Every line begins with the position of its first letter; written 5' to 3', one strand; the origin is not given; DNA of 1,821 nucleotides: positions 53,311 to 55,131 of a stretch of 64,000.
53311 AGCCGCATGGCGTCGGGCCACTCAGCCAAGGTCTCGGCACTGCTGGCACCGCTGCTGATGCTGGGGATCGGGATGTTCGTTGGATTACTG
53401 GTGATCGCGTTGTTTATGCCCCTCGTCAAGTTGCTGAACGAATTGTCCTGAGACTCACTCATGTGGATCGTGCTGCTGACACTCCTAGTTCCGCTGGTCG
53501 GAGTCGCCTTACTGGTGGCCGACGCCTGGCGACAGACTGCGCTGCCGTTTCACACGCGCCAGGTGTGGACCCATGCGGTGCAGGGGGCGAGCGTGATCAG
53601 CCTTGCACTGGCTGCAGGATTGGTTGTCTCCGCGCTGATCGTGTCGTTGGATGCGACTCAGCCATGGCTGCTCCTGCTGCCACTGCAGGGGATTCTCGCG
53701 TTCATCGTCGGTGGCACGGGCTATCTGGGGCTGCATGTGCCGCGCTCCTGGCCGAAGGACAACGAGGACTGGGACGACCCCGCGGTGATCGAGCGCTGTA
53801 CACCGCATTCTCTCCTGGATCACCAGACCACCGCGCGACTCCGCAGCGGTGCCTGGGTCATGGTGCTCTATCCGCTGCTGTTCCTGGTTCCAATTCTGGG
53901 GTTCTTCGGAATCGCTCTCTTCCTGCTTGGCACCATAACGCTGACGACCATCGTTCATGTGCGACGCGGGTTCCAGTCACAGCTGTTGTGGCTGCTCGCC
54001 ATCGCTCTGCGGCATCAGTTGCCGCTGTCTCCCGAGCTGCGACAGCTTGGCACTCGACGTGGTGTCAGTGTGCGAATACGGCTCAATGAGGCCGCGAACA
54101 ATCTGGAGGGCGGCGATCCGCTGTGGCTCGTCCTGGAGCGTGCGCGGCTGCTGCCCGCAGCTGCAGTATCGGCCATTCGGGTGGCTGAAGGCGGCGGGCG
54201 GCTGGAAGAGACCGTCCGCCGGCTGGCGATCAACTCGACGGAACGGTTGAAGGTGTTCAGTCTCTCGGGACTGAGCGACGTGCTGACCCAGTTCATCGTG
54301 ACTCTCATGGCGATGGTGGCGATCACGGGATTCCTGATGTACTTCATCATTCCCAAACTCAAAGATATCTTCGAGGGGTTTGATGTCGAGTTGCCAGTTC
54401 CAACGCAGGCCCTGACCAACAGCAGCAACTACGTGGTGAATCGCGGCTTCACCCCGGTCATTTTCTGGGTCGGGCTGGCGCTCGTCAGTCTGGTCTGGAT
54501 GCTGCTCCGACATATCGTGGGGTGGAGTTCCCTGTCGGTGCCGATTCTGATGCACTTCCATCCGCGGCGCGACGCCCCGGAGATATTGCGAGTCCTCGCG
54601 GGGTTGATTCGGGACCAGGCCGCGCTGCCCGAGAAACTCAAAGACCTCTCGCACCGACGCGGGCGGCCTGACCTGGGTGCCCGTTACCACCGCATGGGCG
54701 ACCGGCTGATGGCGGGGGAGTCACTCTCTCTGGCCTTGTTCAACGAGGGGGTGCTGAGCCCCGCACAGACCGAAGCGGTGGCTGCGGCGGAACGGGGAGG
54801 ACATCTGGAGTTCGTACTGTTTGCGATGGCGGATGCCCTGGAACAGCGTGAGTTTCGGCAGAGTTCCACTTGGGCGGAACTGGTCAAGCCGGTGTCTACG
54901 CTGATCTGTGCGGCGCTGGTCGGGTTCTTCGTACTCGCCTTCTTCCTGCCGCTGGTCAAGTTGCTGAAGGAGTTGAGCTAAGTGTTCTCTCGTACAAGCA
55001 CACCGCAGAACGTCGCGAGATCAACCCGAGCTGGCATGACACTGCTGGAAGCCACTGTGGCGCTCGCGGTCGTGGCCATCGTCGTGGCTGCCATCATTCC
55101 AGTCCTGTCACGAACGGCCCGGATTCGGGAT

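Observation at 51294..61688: Ten-gene translationally coupled operon with three tandem GspF/PilC paralogs, pseudopilins, DUF1559 proteins, a large signal-peptide protein and an orphan ABC-2 permease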

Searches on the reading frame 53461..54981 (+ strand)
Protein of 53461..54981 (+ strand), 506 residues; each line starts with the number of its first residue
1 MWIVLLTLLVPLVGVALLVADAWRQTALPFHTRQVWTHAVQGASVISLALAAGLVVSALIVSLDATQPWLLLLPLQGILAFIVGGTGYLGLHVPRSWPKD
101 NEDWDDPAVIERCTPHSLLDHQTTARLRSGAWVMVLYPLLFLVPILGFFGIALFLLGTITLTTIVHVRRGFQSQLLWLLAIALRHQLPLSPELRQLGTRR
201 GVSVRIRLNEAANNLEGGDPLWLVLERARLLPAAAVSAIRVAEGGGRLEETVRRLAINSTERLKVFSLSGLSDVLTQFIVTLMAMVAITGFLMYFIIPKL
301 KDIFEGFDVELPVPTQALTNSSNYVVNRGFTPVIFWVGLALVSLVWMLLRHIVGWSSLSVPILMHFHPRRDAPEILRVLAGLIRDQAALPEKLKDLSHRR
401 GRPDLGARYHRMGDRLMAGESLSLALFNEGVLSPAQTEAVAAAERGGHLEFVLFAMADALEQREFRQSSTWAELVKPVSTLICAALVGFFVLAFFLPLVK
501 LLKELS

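Call 5: search_protein_families(library=pfam, proteins=[window:53461-54981:+], max_evalue=0.1)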
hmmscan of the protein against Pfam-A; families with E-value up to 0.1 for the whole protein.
window:53461-54981:+ (506 aa): 1 family
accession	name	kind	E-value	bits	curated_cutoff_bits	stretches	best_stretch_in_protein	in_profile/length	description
PF00482.28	T2SSF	-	1.9e-20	73.5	25.2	2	376-497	2-125/125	Type II secretion system (T2SS), protein F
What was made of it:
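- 53461..54981 (+): Fc: third GspF/PilC paralog, 506 aa, with an N-terminal extension of about 170 aa made of membrane helices. 2x T2SSF, 1.9e-20 (call 5).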

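Call 6: search_protein_families(library=ncbifam, proteins=[window:53461-54981:+], max_evalue=0.1)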
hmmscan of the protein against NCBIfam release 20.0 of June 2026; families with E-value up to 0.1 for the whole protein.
window:53461-54981:+ (506 aa): 6 families
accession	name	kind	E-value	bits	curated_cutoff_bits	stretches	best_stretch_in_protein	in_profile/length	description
TIGR02120.1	GspF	equivalog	1.1e-24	87.4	424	2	279-501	173-397/401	type II secretion system inner membrane protein GspF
NF007861.0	PRK10573.1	equivalog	4.6e-23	81.9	401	2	279-502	169-395/401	protein transport protein HofC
NF052607.1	T4PiliAsmPilCThrm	equivalog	2.3e-16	59.9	700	1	210-506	107-405/406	type IV pilus assembly protein PilC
NF047826.1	T3SSXpsF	equivalog_domain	5.5e-15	55.1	650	1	210-501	107-400/405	type II secretion system protein XpsF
NF052606.1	T4PiliAsmPilCMyx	equivalog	1.8e-11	43.5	700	1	235-502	147-415/419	type IV pilus assembly protein PilC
NF041012.2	T4P_ComGB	equivalog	3e-11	43.3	240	1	172-501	3-330/332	competence type IV pilus assembly protein ComGB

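Call 30: find_homologous_proteins(query=window:53461-54981:+, max_evalue=0.001)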
Query window:53461-54981:+ (506 aa): 42 proteins with E <= 0.001 among 8000 candidates.
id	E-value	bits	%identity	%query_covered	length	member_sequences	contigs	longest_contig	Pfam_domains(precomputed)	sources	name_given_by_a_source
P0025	0.0e+0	1072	96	100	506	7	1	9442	PF00482.29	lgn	-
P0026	1.6e-290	982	87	100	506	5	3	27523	PF00482.29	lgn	-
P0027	3.3e-283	958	85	100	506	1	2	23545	PF00482.29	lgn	-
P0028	2.8e-276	935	83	100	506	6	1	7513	PF00482.29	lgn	-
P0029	2.6e-244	830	73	100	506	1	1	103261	PF00482.29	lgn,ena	-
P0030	2.8e-224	764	67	100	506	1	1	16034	PF00482.29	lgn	-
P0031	1.7e-213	728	66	100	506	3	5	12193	PF00482.29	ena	-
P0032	1.5e-167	576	54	100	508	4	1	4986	PF00482.29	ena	-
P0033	3.2e-167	575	54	96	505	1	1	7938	PF00482.29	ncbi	-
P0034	1.4e-164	567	54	100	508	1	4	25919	PF00482.29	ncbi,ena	-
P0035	3.3e-164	565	52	96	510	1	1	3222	PF00482.29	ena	-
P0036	4.4e-164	565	54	100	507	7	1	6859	PF00482.29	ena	-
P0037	6.2e-164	564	53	100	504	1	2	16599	PF00482.29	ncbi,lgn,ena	-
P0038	1.0e-163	564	54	100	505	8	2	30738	PF00482.29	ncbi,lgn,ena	-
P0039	2.9e-162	559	53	100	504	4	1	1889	PF00482.29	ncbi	-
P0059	4.1e-38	149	30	90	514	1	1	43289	PF00482.29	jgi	jgi:type II secretory pathway component PulF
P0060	2.3e-33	134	29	77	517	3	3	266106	PF00482.29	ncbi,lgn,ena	-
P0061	1.5e-28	118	29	68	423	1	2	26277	PF00482.29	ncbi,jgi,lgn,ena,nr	ncbi:MAG TPA: type II secretion system F family protein [Planctomycetaceae bacterium]|jgi:protein tr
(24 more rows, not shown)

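Call 31: find_encoding_contigs(protein=P0060, flank=10000, max_places=2)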
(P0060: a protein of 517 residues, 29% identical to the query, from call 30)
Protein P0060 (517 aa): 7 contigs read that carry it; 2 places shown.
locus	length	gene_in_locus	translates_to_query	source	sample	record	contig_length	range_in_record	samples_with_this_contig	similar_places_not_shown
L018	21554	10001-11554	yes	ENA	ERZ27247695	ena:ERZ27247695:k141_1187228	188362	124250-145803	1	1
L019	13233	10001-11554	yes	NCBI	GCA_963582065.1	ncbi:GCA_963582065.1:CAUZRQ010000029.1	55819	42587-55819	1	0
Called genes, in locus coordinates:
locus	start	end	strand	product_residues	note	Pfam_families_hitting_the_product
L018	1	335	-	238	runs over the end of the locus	PF24481:CT398_CC (weak), PF02591:Zn_ribbon_9 (weak)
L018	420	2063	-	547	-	PF03979:Sigma70_r1_1, PF00140:Sigma70_r1_2, PF04542:Sigma70_r2, PF04539:Sigma70_r3, PF04545:Sigma70_r4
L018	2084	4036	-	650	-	PF01807:Zn_ribbon_DnaG, PF08275:DNAG_N, PF01751:Toprim, PF13362:Toprim_3 (weak), PF13662:Toprim_4, PF13155:Toprim_2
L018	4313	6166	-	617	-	-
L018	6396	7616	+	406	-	PF00437:T2SSE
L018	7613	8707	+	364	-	PF00482:T2SSF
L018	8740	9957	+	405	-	PF28597:T2SSF_N, PF00482:T2SSF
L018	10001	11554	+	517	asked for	PF00482:T2SSF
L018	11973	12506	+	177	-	PF07963:N_methyl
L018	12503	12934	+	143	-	-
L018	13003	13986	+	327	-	PF07963:N_methyl, PF07596:SBP_bac_10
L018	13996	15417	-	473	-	PF13360:PQQ_2, PF13570:Beta-prop_ACSF4 (faint), PF01011:PQQ (faint), PF13360:PQQ_2 (weak)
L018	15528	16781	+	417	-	PF02746:MR_MLE_N, PF13378:MR_MLE_C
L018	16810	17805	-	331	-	PF10370:Rv2993c-like_N, PF01557:FAA_hydrolase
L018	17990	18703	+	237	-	PF03328:HpcH_HpaI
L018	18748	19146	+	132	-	PF01839:FG-GAP (faint), PF00924:MS_channel_2nd (weak)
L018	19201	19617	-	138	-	-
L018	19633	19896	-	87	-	-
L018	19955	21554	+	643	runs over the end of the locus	PF10647:Gmad1 (faint), PF07676:PD40 (faint), PF26549:Tricorn_N (faint), PF00135:COesterase, PF00561:Abhydrolase_1 (faint), PF20434:BD-FAE, PF00326:Peptidase_S9, PF01738:DLH (weak), +1 more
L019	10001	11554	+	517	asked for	PF00482:T2SSF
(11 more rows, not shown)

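Call 32: find_encoding_contigs(protein=P0059, flank=10000, max_places=2)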
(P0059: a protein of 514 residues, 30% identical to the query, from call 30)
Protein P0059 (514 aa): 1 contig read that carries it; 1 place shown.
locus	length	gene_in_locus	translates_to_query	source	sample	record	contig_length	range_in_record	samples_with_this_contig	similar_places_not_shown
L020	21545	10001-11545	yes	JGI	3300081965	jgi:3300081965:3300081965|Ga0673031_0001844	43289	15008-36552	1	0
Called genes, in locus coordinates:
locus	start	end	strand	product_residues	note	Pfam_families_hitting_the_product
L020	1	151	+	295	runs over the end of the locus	PF00482:T2SSF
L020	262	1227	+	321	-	PF00482:T2SSF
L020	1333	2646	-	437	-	PF08486:SpoIID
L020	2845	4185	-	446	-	PF00289:Biotin_carb_N, PF02222:ATP-grasp, PF02786:CPSase_L_D2, PF07478:Dala_Dala_lig_C, PF02785:Biotin_carb_C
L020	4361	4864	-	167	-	PF00364:Biotin_lipoyl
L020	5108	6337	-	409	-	PF01321:Creatinase_N, PF00557:Peptidase_M24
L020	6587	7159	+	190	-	PF04542:Sigma70_r2 (weak), PF08281:Sigma70_r4_2, PF04545:Sigma70_r4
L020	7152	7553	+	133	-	-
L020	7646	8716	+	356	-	PF00482:T2SSF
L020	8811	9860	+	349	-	PF00482:T2SSF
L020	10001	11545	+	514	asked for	PF00482:T2SSF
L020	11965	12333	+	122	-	-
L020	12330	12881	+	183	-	-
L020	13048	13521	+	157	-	-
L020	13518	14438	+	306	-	PF07963:N_methyl, PF07596:SBP_bac_10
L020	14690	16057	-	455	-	PF07394:DUF1501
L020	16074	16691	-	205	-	PF14103:DUF4276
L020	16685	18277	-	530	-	PF02463:SMC_N, PF13175:AAA_15 (weak), PF13476:AAA_23, PF13555:AAA_29 (weak), PF13304:AAA_21, PF13175:AAA_15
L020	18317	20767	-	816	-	PF07635:PSCyt1, PF07583:PSCyt2, PF07587:PSD1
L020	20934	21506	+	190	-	PF07638:Sigma70_ECF, PF08281:Sigma70_r4_2, PF04545:Sigma70_r4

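Call 43: find_homologous_proteins(query=A2, max_evalue=1e-10)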
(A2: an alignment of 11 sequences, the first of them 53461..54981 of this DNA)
Query A2 (11 sequences) (506 aa, profile of the alignment): 48 proteins with E <= 1e-10 among 8000 candidates.
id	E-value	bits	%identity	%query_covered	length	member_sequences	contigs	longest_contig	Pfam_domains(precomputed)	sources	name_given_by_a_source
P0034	3.9e-233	793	54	100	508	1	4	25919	PF00482.29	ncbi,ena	-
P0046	1.5e-232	791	49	97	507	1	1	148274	PF00482.29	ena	-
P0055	8.8e-227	772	47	100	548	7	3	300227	PF00482.29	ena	-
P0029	2.7e-226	770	73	100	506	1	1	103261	PF00482.29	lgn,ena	-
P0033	5.6e-224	763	54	96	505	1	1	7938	PF00482.29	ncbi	-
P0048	3.1e-223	760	50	100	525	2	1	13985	PF00482.29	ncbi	-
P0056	3.1e-223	760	45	100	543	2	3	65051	PF00482.29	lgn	-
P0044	3.6e-222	757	52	100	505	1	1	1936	PF00482.29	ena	-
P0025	4.5e-221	753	96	100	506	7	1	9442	PF00482.29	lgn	-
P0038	5.7e-220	749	54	100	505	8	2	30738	PF00482.29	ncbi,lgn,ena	-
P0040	1.5e-219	748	53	100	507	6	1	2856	PF00482.29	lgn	-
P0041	4.9e-219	746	53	100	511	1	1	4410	PF00482.29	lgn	-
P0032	3.5e-218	743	54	100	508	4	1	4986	PF00482.29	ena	-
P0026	3.7e-218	743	87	100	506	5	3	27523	PF00482.29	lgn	-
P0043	1.1e-217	742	52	96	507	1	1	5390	PF00482.29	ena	-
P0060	1.3e-179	616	29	77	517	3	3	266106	PF00482.29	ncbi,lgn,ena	-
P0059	1.8e-167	576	30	90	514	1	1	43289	PF00482.29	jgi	jgi:type II secretory pathway component PulF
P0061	1.9e-145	503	29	68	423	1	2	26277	PF00482.29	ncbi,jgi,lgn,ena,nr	ncbi:MAG TPA: type II secretion system F family protein [Planctomycetaceae bacterium]|jgi:protein tr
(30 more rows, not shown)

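Call 47: search_protein_families(library=ncbifam, proteins=[L018:6396-7616:+, L018:4313-6166:-, L020:7152-7553:+], max_evalue=0.01)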
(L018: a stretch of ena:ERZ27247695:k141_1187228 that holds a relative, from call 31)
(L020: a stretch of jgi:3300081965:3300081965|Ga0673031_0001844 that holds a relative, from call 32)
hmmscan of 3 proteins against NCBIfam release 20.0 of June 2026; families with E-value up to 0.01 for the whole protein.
L018:6396-7616:+ (406 aa): 18 families
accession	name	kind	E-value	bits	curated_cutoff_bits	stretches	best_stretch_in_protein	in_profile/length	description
TIGR02533.1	type_II_gspE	equivalog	7.2e-108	361.3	630.25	1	22-392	111-485/486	type II secretion system ATPase GspE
NF007755.0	PRK10436.1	equivalog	6.5e-99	331.7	617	1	13-396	78-462/465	type II secretion system protein GspE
TIGR02538.1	type_IV_pilB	equivalog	6.9e-98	328.7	675.65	1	20-392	181-561/564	type IV-A pilus assembly ATPase PilB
NF053534.1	T4PilAsmATPsTfpB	equivalog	4.3e-95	319.3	850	1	17-393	198-582/584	type IV pilus assembly ATPase TfpB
NF041000.1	ATPase_ComGA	equivalog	8.2e-63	211.9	300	1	26-292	2-266/267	competence type IV pilus ATPase ComGA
TIGR01420.1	pilT_fam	subfamily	8.3e-38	130.5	319.1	1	24-292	2-269/343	PilT/PilU family type 4a pilus ATPase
TIGR02524.1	dot_icm_DotB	equivalog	4.1e-23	82.1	463.3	1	131-269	117-257/358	Dot/Icm type IV secretion system ATPase DotB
TIGR02525.1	plasmid_TraJ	equivalog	1.2e-19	70.5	368.3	1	144-271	141-272/372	plasmid transfer ATPase TraJ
NF058587.1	archaellum_moto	equivalog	1e-12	47.6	550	1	154-273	277-398/527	archaellum flagellar ATPase motor FlaI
TIGR02782.1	TrbB_P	equivalog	1.1e-12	47.9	304.55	1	143-270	128-254/303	P-type conjugative transfer ATPase TrbB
NF010407.0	PRK13833.1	subfamily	1.9e-12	47.3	499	1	143-272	136-263/323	conjugal transfer protein TrbB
TIGR02788.1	VirB11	equivalog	1.7e-10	40.4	249.95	1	139-271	132-265/308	P-type DNA transfer ATPase VirB11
TIGR03819.1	heli_sec_ATPase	hypoth_equivalog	1e-08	34.8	373.15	1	136-275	163-304/340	TadA family conjugal transfer-associated ATPase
NF010469.0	PRK13894.1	subfamily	1.1e-08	34.9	508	1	155-269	152-265/320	conjugal transfer ATPase TrbB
NF053672.1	bindosome_BasE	exception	3.9e-08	32.5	1000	1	156-271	274-391/512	bindosome assembly system ATPase subunit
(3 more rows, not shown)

L018:4313-6166:- (617 aa): 0 families

L020:7152-7553:+ (133 aa): 0 families

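Call 56: search_protein_representatives(alignment_id=A2)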
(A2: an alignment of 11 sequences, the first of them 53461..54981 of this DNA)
Query: 11 sequences, 506 profile positions. Proteins with E-value up to 0.001 (for the whole library): 39041; up to 1e-10: 24240; up to 1e-30: 2599. The best 150 are listed.
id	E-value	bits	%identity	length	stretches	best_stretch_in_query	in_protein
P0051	5.6e-215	731.2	-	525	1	1-506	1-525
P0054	2.3e-210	716.0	-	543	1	1-506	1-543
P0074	1.6e-159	548.3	-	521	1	2-506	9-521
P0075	7.8e-157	539.4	-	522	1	1-506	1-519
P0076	3.8e-145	500.8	-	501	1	1-506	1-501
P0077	1.7e-126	439.3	-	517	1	2-505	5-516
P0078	6.6e-120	417.5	-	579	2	134-506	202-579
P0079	1.9e-114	399.5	-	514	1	3-506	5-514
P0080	2.4e-114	399.2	-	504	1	3-506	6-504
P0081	2.8e-114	399.0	-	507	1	39-506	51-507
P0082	2.9e-114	398.9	-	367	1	147-506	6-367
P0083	1.1e-113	397.0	-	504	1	3-506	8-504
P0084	1.3e-112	393.5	-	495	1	3-504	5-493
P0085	1.9e-111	389.6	-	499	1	6-506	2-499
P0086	2.4e-110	386.0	-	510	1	6-506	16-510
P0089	7.3e-107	374.5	-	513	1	4-506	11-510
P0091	1.5e-105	370.2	-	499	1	1-506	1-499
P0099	2.3e-100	353.1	-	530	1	2-504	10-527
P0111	7.3e-96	338.2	-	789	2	140-504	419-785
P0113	9.2e-96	337.9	-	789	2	129-506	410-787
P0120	3.0e-92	326.3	-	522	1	5-506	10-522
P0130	1.1e-89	317.8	-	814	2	127-506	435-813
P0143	1.0e-85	304.7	-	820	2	135-505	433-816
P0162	3.1e-82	293.3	-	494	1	1-506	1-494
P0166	5.5e-82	292.4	-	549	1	3-506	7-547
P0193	3.9e-79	283.1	-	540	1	2-506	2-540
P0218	7.7e-76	272.2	-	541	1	2-506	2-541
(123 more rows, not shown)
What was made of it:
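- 53461..54981 (+): The family profile gives 2599 hits at E<=1e-30, and the top 150 all score at least 271 bits (call 56).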

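Call 60: list_cluster_members(proteins=[P0074, P0076, P0079, P0085, P0091, P0111, P0130, P0143, P0162, P0193])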
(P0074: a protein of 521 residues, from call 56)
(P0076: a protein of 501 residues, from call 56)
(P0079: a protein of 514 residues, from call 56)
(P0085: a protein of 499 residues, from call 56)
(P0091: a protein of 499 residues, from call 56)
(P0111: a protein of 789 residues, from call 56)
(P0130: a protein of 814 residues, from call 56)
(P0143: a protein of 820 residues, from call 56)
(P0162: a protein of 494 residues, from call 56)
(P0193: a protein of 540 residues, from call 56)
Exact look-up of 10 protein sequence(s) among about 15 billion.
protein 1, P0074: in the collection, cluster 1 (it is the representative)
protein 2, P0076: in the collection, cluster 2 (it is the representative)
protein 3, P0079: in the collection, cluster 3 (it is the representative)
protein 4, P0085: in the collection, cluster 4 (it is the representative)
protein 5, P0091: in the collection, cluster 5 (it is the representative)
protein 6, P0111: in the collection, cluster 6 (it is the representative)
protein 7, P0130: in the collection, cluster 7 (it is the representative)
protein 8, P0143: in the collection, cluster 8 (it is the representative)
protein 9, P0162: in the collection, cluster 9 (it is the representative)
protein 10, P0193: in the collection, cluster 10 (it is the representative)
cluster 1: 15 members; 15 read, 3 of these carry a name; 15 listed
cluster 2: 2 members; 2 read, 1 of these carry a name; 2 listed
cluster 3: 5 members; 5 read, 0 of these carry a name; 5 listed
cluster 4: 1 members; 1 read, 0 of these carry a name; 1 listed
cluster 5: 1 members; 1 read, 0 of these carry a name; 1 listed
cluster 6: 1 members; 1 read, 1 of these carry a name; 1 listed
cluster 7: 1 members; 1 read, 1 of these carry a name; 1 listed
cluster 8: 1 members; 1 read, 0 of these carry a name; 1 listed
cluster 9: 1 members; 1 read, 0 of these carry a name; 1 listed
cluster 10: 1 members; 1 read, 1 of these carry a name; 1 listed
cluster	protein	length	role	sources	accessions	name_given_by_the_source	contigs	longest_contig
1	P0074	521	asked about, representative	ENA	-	-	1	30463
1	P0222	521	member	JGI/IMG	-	type II secretory pathway component PulF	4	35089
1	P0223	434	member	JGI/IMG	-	type II secretory pathway component PulF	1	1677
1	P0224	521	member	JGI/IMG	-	type II secretory pathway component PulF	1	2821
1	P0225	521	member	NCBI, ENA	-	-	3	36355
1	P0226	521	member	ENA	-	-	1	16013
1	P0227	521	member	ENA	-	-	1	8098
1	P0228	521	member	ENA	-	-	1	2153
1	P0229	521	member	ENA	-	-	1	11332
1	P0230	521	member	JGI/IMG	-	-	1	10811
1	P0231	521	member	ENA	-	-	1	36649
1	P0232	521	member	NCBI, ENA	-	-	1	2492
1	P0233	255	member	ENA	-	-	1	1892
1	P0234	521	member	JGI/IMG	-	-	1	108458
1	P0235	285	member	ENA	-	-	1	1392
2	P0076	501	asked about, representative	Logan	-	-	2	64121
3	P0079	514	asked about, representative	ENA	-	-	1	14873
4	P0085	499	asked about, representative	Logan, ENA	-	-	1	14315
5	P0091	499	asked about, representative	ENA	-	-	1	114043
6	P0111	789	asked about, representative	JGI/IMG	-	type II secretory pathway component PulF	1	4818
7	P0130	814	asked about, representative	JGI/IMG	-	type II secretory pathway component PulF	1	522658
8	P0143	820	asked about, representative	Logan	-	-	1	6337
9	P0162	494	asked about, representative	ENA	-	-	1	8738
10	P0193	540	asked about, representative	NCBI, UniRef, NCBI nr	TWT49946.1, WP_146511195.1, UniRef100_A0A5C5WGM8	putative type II secretion system protein F [Thalassoglobus neptunius] | Putative type II secretion system protein F n=1 Tax=Thalassoglobus neptunius ... | type II secretion system F family protein [Thalassoglobus neptunius]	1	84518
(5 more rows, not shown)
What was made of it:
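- The products are annotated simply as PulF, PilC or T2SS F-family protein by public sources (calls 30, 60).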
